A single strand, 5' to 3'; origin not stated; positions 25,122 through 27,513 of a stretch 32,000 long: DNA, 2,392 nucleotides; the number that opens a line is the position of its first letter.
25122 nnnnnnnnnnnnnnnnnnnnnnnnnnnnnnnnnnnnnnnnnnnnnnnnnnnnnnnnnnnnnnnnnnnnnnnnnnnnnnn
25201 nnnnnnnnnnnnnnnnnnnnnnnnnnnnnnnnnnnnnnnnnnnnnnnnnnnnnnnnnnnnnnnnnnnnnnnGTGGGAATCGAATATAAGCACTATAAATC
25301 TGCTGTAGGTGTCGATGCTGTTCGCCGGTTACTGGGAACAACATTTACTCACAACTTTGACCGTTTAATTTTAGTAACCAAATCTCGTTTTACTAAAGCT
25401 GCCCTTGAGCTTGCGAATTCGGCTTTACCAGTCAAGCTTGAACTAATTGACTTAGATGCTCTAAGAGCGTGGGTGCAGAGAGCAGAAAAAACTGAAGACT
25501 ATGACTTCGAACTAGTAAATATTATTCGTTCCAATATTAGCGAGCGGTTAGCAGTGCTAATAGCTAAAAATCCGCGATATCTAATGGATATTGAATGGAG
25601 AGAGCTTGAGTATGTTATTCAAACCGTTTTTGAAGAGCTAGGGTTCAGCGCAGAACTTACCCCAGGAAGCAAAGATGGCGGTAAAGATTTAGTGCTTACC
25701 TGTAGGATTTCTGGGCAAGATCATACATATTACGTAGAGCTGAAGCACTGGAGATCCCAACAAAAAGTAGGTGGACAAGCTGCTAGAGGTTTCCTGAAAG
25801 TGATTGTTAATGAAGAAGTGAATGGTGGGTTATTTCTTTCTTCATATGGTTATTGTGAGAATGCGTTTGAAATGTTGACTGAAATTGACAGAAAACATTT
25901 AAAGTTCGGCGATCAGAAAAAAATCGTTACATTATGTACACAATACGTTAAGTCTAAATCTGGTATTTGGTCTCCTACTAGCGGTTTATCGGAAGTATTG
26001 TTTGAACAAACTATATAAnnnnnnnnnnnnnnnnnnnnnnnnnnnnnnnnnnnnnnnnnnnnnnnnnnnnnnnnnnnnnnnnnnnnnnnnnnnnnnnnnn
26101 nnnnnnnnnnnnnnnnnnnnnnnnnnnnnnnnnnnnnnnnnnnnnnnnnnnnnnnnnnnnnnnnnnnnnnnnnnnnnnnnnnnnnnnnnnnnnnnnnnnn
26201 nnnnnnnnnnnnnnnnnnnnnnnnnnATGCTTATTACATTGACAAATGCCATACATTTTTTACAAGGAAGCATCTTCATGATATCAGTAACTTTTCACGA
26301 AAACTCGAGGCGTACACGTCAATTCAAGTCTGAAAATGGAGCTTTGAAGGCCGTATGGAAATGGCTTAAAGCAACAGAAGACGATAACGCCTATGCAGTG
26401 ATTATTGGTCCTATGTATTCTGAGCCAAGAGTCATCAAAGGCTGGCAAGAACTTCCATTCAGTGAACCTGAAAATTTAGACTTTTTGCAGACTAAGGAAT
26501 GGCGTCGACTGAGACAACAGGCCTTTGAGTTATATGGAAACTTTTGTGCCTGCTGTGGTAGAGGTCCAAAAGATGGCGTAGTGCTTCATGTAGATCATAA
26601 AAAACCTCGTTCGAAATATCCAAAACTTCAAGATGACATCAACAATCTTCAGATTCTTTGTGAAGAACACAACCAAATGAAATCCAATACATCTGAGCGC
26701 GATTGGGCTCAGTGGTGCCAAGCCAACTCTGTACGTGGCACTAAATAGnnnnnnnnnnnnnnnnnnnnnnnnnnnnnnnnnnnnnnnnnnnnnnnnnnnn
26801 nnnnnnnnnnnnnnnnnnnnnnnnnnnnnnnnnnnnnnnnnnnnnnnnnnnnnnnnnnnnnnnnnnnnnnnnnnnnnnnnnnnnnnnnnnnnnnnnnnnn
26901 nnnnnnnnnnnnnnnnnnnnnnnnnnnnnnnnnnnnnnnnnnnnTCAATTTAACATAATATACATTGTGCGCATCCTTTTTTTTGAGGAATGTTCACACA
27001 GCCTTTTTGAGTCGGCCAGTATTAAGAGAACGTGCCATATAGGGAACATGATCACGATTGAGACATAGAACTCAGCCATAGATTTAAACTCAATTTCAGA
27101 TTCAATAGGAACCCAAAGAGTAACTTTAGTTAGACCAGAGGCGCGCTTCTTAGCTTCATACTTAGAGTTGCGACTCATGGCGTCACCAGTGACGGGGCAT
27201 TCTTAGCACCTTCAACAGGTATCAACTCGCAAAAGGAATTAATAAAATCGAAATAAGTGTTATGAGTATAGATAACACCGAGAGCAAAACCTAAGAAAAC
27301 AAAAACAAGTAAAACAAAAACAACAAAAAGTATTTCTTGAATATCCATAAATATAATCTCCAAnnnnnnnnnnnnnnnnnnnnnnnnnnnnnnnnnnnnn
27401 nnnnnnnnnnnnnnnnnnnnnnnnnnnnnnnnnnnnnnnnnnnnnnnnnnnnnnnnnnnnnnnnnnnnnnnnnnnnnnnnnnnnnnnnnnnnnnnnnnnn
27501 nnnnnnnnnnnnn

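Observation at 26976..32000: CTXphi/VGJphi-style filamentous prophage without a visible secretin or integrase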

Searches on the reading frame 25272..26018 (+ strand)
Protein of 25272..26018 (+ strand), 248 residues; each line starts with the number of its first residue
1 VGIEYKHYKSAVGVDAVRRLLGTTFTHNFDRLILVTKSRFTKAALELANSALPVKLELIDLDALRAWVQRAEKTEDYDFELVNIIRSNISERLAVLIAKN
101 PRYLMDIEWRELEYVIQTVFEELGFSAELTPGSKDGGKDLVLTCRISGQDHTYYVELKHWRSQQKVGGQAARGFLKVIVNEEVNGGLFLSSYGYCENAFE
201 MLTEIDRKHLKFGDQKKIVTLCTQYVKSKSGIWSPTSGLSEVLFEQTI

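Call 27: search_protein_families(library=pfam, proteins=[window:25272-26018:+], max_evalue=0.001)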
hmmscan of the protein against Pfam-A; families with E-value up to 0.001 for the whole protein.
window:25272-26018:+ (248 aa): 2 families
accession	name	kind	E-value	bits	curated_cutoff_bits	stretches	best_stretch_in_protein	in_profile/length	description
PF04471.18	Mrr_cat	-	1e-29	103.5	21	2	106-221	3-114/115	Restriction endonuclease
PF22722.2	NA-iREase1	-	2.6e-09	37.4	27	1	6-64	46-104/106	NACHT-associated inactive Restriction Endonuclease 1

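Call 54: search_protein_families(library=padloc, proteins=[window:25272-26018:+], max_evalue=0.001)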
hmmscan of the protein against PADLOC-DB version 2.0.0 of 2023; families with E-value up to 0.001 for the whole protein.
window:25272-26018:+ (248 aa): 5 families
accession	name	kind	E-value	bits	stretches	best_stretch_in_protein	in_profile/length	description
PDLC04819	PDC-S02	-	2.8e-08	31.4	1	82-225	173-309/334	-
PDLC04815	PDC-S02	-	1e-07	29.6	1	110-221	208-317/346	-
PDLC03657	mREase_IV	-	4.4e-07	27.5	0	123-210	188-280/317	Type IV methyl-directed restriction enzyme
PDLC04806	PDC-S02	-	2.4e-06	25.1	1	104-224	182-302/324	-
PDLC03663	mREase_IV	-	0.00016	18.5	0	104-150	409-455/544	Type IV methyl-directed restriction enzyme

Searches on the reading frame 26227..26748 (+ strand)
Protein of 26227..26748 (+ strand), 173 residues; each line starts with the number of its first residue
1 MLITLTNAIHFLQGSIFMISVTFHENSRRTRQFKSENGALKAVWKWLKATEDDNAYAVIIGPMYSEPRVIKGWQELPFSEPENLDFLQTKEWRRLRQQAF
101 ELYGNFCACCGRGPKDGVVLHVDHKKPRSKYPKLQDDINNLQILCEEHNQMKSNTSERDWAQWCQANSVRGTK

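Call 24: find_encoding_contigs(protein=window:26227-26748:+, flank=10000, max_places=8)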
Protein window:26227-26748:+ (173 aa): 2 contigs read that carry it; 2 places shown.
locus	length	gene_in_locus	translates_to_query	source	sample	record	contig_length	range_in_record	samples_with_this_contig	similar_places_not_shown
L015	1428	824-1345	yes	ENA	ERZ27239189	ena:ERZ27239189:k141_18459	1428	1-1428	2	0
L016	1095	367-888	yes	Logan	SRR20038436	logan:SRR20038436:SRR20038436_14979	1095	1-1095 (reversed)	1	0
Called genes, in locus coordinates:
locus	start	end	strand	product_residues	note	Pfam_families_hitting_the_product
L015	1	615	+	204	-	?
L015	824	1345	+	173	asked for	PF01844:HNH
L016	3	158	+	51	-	?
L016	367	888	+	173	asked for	PF01844:HNH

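Call 27: search_protein_families(library=pfam, proteins=[window:26227-26748:+], max_evalue=0.001)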
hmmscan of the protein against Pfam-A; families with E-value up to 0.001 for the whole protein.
window:26227-26748:+ (173 aa): 1 family
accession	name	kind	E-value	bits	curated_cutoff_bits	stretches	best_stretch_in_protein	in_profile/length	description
PF01844.29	HNH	-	3.2e-08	34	21.4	1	107-154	1-46/47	HNH endonuclease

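Call 54: search_protein_families(library=padloc, proteins=[window:26227-26748:+], max_evalue=0.001)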
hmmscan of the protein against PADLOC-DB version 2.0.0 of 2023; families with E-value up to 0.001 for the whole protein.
window:26227-26748:+ (173 aa): 17 families
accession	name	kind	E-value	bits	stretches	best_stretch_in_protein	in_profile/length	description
PDLC00332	PtuB1|PtuB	-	1.7e-08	32.6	1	66-161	9-103/212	Unknown function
PDLC00315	PtuB1|PtuB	-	2.8e-07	28.6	1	88-159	14-84/227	Unknown function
PDLC00336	PtuB1|PtuB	-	2.8e-06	25.2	1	98-154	57-113/250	Unknown function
PDLC00351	PtuB1|PtuB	-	3.5e-06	25.2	1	83-154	35-107/195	Unknown function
PDLC00337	PtuB1|PtuB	-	3.5e-06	25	1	107-157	59-109/216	Unknown function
PDLC02924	HNH_I-A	-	3.8e-06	25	1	89-160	28-97/198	-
PDLC00314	PtuB1|PtuB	-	1e-05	23.7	1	79-151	19-92/156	Unknown function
PDLC00348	PtuB1|PtuB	-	2e-05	22.2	1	88-155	36-103/198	Unknown function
PDLC00324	PtuB1|PtuB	-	2.8e-05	22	1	90-152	28-89/209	Unknown function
PDLC04248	PDC-M01B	-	5.4e-05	21.2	1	104-156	34-82/216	-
PDLC04264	PDC-M01B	-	0.00013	19.9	1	90-156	85-148/282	-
PDLC00322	PtuB1|PtuB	-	0.00013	19.9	1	66-154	9-95/215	Unknown function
PDLC00335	PtuB1|PtuB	-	0.00013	19.6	1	96-157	40-103/214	Unknown function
PDLC00346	PtuB1|PtuB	-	0.00017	19.6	1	66-153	9-96/214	Unknown function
PDLC04270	PDC-M01B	-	0.00023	18.7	1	85-155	79-143/280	-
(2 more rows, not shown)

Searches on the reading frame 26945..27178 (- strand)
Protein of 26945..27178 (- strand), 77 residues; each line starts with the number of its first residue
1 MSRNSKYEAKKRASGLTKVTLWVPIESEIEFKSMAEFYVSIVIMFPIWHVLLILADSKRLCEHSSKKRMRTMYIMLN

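Call 3: search_protein_families(library=pfam, proteins=[window:26945-27178:-], max_evalue=0.1)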
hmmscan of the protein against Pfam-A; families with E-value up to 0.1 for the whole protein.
window:26945-27178:- (77 aa): 1 family
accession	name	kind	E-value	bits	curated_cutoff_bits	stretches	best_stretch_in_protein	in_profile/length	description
PF11455.13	MazE-like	-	0.095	13.1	22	0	3-33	3-33/65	Antitoxin MazE-like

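Call 4: search_protein_families(library=phrogs, proteins=[window:26945-27178:-], max_evalue=0.1)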
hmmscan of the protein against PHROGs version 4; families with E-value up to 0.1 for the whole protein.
window:26945-27178:- (77 aa): 1 family
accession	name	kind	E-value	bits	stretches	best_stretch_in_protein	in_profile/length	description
phrog_11804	-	unknown function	3.6e-15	56.6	1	1-38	1-38/61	-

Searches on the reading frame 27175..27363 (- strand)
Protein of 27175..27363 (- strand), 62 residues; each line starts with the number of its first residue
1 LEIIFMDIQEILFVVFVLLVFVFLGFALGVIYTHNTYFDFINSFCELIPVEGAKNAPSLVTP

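Call 3: search_protein_families(library=pfam, proteins=[window:27175-27363:-], max_evalue=0.1)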
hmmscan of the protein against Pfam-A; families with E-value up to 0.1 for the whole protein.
window:27175-27363:- (62 aa): 0 families

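Call 4: search_protein_families(library=phrogs, proteins=[window:27175-27363:-], max_evalue=0.1)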
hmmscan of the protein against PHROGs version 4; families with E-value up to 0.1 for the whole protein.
window:27175-27363:- (62 aa): 2 families
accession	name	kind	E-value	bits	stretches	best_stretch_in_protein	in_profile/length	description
phrog_32766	-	unknown function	0.027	15.7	1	28-53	81-105/113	-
phrog_4568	-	unknown function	0.036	14.9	1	10-36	4-30/73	-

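Call 66: search_protein_families(library=ncbifam, proteins=[window:27175-27348:-], max_evalue=0.1)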
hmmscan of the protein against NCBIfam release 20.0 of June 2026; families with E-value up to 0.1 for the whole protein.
window:27175-27348:- (57 aa): 0 families
